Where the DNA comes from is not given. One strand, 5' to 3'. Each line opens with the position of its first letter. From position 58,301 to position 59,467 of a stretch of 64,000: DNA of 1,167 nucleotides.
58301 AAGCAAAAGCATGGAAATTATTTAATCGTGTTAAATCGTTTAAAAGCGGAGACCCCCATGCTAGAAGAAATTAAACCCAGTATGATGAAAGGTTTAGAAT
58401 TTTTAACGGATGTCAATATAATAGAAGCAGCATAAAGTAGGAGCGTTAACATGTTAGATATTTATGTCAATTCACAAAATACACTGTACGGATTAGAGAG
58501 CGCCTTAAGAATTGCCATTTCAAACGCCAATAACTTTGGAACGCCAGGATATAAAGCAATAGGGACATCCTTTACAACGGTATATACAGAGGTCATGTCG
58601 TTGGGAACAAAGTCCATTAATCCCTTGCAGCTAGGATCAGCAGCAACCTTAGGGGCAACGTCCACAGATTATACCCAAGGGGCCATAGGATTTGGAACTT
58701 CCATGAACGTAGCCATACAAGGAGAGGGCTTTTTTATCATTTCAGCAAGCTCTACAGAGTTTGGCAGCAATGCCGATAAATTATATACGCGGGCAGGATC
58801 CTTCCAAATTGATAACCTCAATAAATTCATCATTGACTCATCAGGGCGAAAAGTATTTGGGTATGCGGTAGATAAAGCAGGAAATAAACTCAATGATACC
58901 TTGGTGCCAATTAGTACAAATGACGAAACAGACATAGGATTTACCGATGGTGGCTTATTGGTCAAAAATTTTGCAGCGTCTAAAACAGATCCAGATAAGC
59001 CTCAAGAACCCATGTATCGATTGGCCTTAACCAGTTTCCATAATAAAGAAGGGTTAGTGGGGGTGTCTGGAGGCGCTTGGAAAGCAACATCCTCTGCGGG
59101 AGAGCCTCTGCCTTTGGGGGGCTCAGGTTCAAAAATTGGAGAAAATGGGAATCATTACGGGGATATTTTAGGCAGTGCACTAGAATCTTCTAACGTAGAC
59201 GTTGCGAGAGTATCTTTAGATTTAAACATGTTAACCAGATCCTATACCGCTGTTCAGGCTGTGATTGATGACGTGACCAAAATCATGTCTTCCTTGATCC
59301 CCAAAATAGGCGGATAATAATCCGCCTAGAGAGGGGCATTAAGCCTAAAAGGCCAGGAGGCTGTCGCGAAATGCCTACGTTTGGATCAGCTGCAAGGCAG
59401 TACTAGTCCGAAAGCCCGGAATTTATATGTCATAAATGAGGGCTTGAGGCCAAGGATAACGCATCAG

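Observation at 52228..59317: Seven-gene operon: six unassignable hydrophilic proteins followed by a FlgE/FlgG-family protein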

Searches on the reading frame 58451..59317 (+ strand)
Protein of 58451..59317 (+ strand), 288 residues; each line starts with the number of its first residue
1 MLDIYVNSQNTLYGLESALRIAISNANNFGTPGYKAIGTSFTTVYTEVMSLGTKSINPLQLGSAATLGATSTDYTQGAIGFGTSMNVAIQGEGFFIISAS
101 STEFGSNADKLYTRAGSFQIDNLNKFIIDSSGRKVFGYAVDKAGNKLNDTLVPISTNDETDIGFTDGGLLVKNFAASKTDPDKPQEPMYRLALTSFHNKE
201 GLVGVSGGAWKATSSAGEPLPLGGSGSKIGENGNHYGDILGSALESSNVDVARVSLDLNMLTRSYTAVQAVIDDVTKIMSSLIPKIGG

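Call 4: search_protein_families(library=pfam, proteins=[window:58451-59317:+], max_evalue=1)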
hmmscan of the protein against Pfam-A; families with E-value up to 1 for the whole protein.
window:58451-59317:+ (288 aa): 2 families
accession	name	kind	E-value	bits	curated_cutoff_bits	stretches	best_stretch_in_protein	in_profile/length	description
PF22692.1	LlgE_F_G_D1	-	5.7e-07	30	27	1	88-137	1-43/64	Flagellar hook protein FlgE/F/G D1 domain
PF06429.18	Flg_bbr_C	-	0.0012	18.8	23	1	242-282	3-43/46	Flagellar basal body rod FlgEFG protein C-terminal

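Call 7: search_protein_families(library=ncbifam, proteins=[window:58451-59317:+], max_evalue=1)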
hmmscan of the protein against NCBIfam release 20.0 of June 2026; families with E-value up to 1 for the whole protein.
window:58451-59317:+ (288 aa): 22 families
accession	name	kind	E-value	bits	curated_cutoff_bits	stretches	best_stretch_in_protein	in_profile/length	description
TIGR03506.1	FlgEFG_subfam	subfamily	8.8e-28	98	70.25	2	24-153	22-136/351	flagellar hook-basal body complex protein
NF004241.1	PRK05682.1-5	equivalog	8.8e-28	97.6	469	2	18-149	18-150/446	flagellar hook protein FlgE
NF004238.1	PRK05682.1-1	equivalog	5.7e-25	88.4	400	2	16-158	14-144/414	flagellar hook protein FlgE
NF004242.0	PRK05682.2-1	equivalog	6.1e-25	87.9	365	2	23-157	25-153/422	flagellar hook protein FlgE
NF004240.1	PRK05682.1-4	equivalog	2.6e-22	79.8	472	2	19-147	17-137/443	flagellar hook protein FlgE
NF005286.1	PRK06803.1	equivalog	1.5e-20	73.7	467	2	19-150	17-131/402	flagellar hook protein FlgE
TIGR02490.1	flgF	equivalog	2.6e-18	66.4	178.5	1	9-265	5-217/218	flagellar basal-body rod protein FlgF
NF009278.1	PRK12636.1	equivalog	1.8e-17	63.8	350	1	19-282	19-258/263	flagellar basal body rod protein FlgG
TIGR02489.1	flgE_epsilon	equivalog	1.5e-16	60.1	412.85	2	18-141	18-142/719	flagellar hook protein FlgE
TIGR02488.1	flgG_G_neg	equivalog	4.9e-16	59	252.75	1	16-280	13-253/259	flagellar basal-body rod protein FlgG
NF004243.1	PRK05682.2-2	equivalog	3.7e-15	55.9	801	2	24-145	26-134/420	flagellar hook protein FlgE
NF040922.1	flgE_Caulobact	equivalog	9.8e-14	51.2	750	2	17-147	19-143/505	flagellar hook protein FlgE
NF009332.0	PRK12690.1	equivalog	2.3e-12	46.8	288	1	14-136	14-122/239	flagellar hook-basal body complex protein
NF009456.0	PRK12816.1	equivalog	2.5e-11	43.7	416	1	24-273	24-250/264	flagellar basal body rod protein FlgG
NF009279.0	PRK12637.1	equivalog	6.5e-11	41.6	663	2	189-282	383-469/473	flagellar hook protein FlgE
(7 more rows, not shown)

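Call 8: search_solved_structures(query=window:58451-59317:+, max_evalue=1, show_alignments=2)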
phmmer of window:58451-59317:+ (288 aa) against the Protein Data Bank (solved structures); distinct sequences matched with E-value up to 1: 11.
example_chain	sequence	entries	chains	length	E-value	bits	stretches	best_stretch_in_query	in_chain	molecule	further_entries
3a69_A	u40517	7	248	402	5e-09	39.3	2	184-283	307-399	Flagellar hook protein flgE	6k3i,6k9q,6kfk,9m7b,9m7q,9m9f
6jzt_A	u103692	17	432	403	5.4e-09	39.2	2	184-283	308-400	Flagellar hook protein FlgE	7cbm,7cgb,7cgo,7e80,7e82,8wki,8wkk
9wwj_L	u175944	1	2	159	1.6e-07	34.3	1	81-221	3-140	Flagellar hook protein FlgE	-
6jzr_A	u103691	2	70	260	1.4e-06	31.2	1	19-273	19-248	Flagellar basal-body rod protein FlgG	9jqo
5wrh_A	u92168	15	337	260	1.9e-06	30.8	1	19-273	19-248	Flagellar basal-body rod protein FlgG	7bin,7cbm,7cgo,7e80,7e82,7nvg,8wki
5npy_A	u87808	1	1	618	1.3e-05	28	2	176-267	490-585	Flagellar basal body protein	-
9yee_Ba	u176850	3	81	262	0.0001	25.1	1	26-281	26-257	Flagellar basal-body rod protein FlgG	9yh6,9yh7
8z5u_A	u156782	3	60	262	0.00013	24.8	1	23-281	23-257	Flagellar basal-body rod protein FlgG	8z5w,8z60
6jf2_A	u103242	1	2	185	0.00024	23.9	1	57-135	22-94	Flagellar basal-body rod protein FlgG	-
6ndx_B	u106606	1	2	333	0.0039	19.9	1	86-144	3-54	Flagellar hook protein FlgE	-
7bin_b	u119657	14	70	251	0.011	18.4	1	21-128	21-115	Flagellar basal-body rod protein FlgF | Flagellar basal body protein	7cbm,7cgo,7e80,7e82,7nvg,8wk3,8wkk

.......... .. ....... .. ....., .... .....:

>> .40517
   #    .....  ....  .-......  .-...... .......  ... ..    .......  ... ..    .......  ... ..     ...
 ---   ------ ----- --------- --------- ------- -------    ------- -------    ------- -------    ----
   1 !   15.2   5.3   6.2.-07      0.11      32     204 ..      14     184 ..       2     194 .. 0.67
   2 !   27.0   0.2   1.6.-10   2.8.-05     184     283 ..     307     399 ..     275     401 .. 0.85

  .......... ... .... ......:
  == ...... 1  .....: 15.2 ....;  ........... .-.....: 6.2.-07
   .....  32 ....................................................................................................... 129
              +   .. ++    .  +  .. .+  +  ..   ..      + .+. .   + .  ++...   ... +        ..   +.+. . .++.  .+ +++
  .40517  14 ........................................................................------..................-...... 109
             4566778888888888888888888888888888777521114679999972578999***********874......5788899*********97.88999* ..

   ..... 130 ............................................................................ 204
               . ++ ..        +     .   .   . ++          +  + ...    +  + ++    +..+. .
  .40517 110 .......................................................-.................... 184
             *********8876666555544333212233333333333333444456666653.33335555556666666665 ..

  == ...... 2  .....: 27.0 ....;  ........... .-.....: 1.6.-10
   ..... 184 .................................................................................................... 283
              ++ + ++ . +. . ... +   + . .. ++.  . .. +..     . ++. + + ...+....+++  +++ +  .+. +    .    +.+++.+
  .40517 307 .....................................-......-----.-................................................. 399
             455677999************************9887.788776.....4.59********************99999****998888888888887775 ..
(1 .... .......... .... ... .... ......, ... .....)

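Call 9: find_encoding_contigs(protein=window:58451-59317:+, flank=10000, max_places=6)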
Protein window:58451-59317:+ (288 aa): 5 contigs read that carry it; 4 places shown.
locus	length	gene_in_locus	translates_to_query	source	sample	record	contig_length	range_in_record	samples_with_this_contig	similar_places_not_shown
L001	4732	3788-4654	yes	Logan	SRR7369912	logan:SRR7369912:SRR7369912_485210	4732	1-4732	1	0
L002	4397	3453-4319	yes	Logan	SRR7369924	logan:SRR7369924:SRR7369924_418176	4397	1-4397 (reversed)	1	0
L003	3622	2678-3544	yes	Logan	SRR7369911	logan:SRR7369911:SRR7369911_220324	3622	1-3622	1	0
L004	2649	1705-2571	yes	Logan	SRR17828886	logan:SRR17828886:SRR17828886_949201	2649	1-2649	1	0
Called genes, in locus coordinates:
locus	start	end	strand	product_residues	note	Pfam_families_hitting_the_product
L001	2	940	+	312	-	?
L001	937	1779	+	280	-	-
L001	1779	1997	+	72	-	-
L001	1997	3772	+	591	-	-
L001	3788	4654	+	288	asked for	PF22692:LlgE_F_G_D1 (weak)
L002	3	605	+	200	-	?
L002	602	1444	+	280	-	-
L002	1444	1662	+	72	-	-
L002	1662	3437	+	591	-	-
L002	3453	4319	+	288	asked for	PF22692:LlgE_F_G_D1 (weak)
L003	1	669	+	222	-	?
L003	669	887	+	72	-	-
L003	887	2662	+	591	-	-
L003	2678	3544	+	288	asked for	PF22692:LlgE_F_G_D1 (weak)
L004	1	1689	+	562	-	?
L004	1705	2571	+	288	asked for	PF22692:LlgE_F_G_D1 (weak)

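Call 17: find_related_loci(query=A1, collection=genome_contigs, flank=10000)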
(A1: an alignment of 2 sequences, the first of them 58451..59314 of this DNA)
Query A1 (288 aa) in genome_contigs; peptide patterns used: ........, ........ (x = any residue, [..] = any of these).
23 stretches matched a pattern, but none encodes a relative of the query by tblastn (E <= 1e-3).

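Call 20: find_homologous_proteins(query=A1, max_evalue=0.001)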
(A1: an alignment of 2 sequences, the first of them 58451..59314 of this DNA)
Query A1 (2 sequences) (288 aa, profile of the alignment): 332 proteins with E <= 0.001 among 8000 candidates; the best 120 are listed.
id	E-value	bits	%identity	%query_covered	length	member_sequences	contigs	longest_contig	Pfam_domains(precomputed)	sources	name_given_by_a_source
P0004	1.2e-181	620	71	100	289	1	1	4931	PF22692.2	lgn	-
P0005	1.2e-178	611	100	100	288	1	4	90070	PF22692.2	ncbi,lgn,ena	-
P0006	1.2e-117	410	57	99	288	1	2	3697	-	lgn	-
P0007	6.5e-117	408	59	100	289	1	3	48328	-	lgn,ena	-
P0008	1.3e-115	404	58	99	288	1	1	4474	-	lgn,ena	-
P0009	1.8e-115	403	57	100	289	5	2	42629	-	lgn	-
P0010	2.8e-115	403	59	100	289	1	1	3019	-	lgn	-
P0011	4.3e-115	402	56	99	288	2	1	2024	-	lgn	-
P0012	4.4e-115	402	57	99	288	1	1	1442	-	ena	-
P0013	6.1e-113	395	56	99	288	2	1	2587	-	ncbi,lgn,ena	-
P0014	1.4e-112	394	57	100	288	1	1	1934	-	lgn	-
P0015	3.4e-112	392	57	100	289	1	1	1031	-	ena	-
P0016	8.7e-111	388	58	100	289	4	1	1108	-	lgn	-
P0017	8.8e-110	385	55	100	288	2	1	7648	-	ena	-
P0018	1.0e-109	384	55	100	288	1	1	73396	-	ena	-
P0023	4.2e-104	366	55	100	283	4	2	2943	PF22692.2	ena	-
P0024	1.2e-103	364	55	100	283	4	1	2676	PF22692.2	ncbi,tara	tara:strand:- start:1034 stop:1885 length:852 start_codon:yes stop_codon:yes gene_type:complete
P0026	2.7e-103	363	54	100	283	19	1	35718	PF22692.2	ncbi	-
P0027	4.1e-103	363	54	100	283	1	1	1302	PF22692.2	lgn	-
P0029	3.7e-101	356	54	100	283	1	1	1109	PF22692.2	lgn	-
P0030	4.2e-101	356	55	96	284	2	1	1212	PF22692.2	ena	-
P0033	1.4e-100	354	55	100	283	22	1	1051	PF22692.2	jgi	jgi:flagellar hook protein FlgE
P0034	1.6e-100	354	53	100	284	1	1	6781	PF22692.2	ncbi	-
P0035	1.7e-100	354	55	100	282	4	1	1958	PF22692.2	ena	-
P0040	7.0e-100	352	52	100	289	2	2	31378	PF22692.2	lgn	-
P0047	2.0e-97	344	53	96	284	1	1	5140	PF22692.2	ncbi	-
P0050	2.2e-96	341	53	100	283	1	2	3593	PF22692.2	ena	-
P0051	2.7e-96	340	51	100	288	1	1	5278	PF22692.2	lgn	-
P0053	1.4e-95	338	52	96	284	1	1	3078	PF22692.2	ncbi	-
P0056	4.2e-94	333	51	100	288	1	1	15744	PF22692.2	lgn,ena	-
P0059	2.0e-93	331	50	98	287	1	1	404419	PF22692.2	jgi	jgi:flagellar hook protein FlgE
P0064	1.5e-92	328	51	100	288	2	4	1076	PF22692.2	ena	-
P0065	2.8e-91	324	54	100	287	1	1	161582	-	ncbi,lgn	ncbi:MAG: hypothetical protein AB7F28_06630 [Candidatus Margulisiibacteriota bacterium]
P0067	9.8e-91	322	51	100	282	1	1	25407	PF22692.2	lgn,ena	-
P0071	3.0e-90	320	48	100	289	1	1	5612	PF22692.2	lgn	-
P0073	1.1e-89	319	51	99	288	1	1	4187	PF22692.2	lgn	-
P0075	3.0e-89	317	50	99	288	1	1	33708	PF22692.2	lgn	-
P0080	5.0e-88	313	50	99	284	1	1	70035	PF22692.2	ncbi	-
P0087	1.8e-85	305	49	100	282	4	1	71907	PF22692.2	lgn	-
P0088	4.1e-85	304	46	98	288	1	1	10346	PF22692.2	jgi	jgi:flagellar hook protein FlgE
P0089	1.8e-83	298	47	100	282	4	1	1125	PF22692.2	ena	-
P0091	5.6e-83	297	48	99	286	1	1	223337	PF22692.2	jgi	jgi:flagellar hook protein FlgE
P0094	1.8e-82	295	48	98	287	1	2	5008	PF22692.2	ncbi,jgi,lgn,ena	-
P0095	1.2e-81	292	50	97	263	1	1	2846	PF22692.2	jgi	-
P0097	6.4e-79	283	47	99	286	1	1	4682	PF22692.2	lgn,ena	-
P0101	4.1e-55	205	57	50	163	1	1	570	PF22692.2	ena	-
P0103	2.0e-26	111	30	99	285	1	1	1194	PF22692.2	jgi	jgi:flagellar hook protein FlgE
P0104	1.4e-16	79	35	47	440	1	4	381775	PF06429.19,PF00460.26,PF22692.2,PF07559.20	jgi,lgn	jgi:flagellar hook protein FlgE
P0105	2.9e-16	78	34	50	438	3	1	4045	PF06429.19,PF00460.26,PF22692.2,PF07559.20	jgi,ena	-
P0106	3.7e-16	77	35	45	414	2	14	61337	PF06429.19,PF00460.26,PF22692.2,PF07559.20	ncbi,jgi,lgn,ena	jgi:flagellar hook protein FlgE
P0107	3.8e-16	77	29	59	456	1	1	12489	PF06429.19,PF00460.26,PF22692.2,PF07559.20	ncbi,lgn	-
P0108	3.9e-16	77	38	44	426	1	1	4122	PF06429.19,PF00460.26,PF22692.2,PF07559.20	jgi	-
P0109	4.4e-16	77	29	60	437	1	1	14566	PF06429.19,PF00460.26,PF22692.2,PF07559.20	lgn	-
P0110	4.6e-16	77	35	47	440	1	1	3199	PF06429.19,PF00460.26,PF22692.2,PF07559.20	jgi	jgi:flagellar hook protein FlgE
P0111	5.2e-16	77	34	49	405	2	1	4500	PF06429.19,PF00460.26,PF22692.2,PF07559.20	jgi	jgi:flagellar hook protein FlgE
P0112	7.4e-16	76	27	55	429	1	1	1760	PF06429.19,PF22692.2,PF07559.20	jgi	jgi:flagellar hook protein FlgE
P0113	1.4e-15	75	34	46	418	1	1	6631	PF06429.19,PF00460.26,PF22692.2,PF07559.20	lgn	-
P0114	3.0e-15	74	35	33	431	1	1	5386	PF06429.19,PF00460.26,PF22692.2,PF07559.20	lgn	-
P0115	4.4e-15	74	36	46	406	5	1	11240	PF06429.19,PF00460.26,PF22692.2,PF07559.20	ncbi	ncbi:MAG: flagellar hook protein FlgE [Pseudomonadota bacterium]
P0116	4.9e-15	74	29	94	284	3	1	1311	PF06429.19,PF00460.26,PF22692.2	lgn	-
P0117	5.7e-15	73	30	49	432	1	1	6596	PF06429.19,PF00460.26,PF22692.2,PF07559.20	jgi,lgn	jgi:flagellar hook protein FlgE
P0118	6.1e-15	73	30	50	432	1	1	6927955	PF06429.19,PF00460.26,PF22692.2,PF07559.20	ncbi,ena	-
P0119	7.0e-15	73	38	25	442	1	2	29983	PF06429.19,PF00460.26,PF22692.2,PF07559.20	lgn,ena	-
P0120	1.7e-14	72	34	44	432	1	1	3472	PF06429.19,PF00460.26,PF22692.2,PF07559.20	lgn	-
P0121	1.7e-14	72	33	34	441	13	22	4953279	PF06429.19,PF00460.26,PF22692.2,PF07559.20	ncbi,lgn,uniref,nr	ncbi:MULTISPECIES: flagellar hook protein FlgE [Methylomonas]|uniref:Flagellar hook protein FlgE n=1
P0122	2.0e-14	72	34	34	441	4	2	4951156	PF06429.19,PF00460.26,PF22692.2,PF07559.20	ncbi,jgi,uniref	ncbi:flagellar hook protein FlgE [Methylomonas sp. 2BW1-5-20]|uniref:flagellar hook protein FlgE n=1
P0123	2.4e-14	71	38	44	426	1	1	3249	PF06429.19,PF00460.26,PF22692.2,PF07559.20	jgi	jgi:flagellar hook protein FlgE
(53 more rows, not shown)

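Call 21: find_encoding_contigs(protein=P0065, flank=10000, max_places=1)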
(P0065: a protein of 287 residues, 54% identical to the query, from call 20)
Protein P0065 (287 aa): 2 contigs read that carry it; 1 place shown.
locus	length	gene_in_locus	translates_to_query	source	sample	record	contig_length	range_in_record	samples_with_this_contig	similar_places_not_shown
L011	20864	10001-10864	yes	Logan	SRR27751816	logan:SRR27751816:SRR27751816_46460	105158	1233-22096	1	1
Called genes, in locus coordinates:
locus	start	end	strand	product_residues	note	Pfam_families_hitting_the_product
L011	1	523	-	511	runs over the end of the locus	PF02142:MGS, PF01808:AICARFT_IMPCHas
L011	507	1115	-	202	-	PF00551:Formyl_trans_N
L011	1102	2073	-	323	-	PF00586:AIRS, PF02769:AIRS_C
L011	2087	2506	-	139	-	PF03652:RuvX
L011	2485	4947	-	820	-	PF01411:tRNA-synt_2c, PF07973:tRNA_SAD, PF02272:DHHA1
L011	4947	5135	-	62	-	-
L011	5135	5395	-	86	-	PF12732:YtxH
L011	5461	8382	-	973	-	PF04851:ResIII, PF00176:SNF2-rel_dom, PF00271:Helicase_C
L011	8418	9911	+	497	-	PF01704:UDPGP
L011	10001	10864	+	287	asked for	-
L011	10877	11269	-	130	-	PF14489:QueF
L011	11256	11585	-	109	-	PF01627:Hpt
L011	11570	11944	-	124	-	PF00072:Response_reg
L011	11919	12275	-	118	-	-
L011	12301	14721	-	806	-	-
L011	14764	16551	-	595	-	-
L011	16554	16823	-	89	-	-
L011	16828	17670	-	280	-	-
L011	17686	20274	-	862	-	-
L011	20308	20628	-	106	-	-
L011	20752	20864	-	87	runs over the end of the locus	-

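Call 22: find_encoding_contigs(protein=P0059, flank=10000, max_places=1)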
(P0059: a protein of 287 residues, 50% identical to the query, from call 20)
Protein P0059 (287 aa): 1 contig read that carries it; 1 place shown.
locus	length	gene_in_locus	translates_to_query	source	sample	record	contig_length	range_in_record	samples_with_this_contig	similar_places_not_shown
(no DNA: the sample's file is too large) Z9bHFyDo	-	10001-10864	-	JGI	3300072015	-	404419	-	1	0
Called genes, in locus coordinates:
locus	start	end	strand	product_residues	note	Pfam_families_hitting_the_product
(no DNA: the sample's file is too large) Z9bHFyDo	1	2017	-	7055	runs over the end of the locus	-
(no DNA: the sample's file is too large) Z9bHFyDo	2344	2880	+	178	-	-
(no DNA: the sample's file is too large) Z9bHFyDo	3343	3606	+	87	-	-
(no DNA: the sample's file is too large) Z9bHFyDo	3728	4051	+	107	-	-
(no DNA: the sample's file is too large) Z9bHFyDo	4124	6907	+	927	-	-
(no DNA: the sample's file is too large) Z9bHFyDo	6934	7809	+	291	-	-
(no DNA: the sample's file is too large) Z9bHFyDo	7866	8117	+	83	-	-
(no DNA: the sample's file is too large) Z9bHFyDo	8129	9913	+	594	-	-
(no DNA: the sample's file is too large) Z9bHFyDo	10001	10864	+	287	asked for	PF22692:LlgE_F_G_D1 (weak)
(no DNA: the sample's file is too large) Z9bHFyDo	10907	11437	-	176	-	PF02482:Ribosomal_S30AE, PF16321:Ribosom_S30AE_C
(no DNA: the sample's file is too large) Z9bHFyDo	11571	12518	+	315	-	PF00483:NTP_transferase, PF01128:IspD (weak), PF12804:NTP_transf_3, PF01983:CofC (weak), PF00132:Hexapep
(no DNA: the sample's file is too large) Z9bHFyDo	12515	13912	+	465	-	PF04715:, PF00425:Chorismate_bind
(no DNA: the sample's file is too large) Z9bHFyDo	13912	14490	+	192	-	PF00117:GATase, PF07722:Peptidase_C26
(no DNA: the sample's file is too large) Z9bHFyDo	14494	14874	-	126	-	PF14489:QueF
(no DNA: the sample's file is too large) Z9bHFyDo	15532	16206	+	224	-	PF06508:QueC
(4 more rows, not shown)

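Call 23: find_encoding_contigs(protein=P0091, flank=10000, max_places=1)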
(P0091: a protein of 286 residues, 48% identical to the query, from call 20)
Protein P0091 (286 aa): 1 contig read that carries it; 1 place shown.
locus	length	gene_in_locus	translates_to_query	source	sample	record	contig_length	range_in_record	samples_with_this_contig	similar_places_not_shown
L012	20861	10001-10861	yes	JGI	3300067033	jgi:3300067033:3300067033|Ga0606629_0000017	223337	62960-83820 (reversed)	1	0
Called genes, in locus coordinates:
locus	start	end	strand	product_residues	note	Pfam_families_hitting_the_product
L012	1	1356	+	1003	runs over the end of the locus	PF13247:Fer4_11 (faint), PF12838:Fer4_7, PF13237:Fer4_10 (faint)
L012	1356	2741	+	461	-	PF03916:NrfD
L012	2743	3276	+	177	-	PF11821:ActD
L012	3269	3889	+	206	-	PF13442:Cytochrome_CBB3, PF00034:Cytochrom_C (weak)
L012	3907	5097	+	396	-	-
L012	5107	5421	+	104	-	-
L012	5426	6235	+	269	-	PF02630:SCO1-SenC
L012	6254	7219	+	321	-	PF02790:COX2_TM, PF00116:COX2, PF00034:Cytochrom_C, PF13442:Cytochrome_CBB3 (faint)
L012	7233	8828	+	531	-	PF00115:COX1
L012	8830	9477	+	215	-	PF00510:COX3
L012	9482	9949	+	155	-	PF03626:COX4_pro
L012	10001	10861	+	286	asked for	PF22692:LlgE_F_G_D1 (weak)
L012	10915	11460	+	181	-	-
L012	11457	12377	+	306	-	-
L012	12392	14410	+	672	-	-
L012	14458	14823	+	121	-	PF00166:Cpn10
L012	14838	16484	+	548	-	PF00118:Cpn60_TCP1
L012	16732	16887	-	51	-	-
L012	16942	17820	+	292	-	PF01259:SAICAR_synt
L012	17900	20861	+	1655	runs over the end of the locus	PF13606:Ank_3 (faint), PF13637:Ank_4 (faint), PF00023:Ank (faint), PF12796:Ank_2, PF13857:Ank_5 (faint), PF12796:Ank_2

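Call 43: search_protein_families(library=pfam, proteins=[L011:12301-14721:-, L011:11919-12275:-], max_evalue=0.01)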
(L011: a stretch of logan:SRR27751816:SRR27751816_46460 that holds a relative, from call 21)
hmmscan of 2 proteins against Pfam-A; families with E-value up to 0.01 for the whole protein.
L011:12301-14721:- (806 aa): 0 families

L011:11919-12275:- (118 aa): 0 families
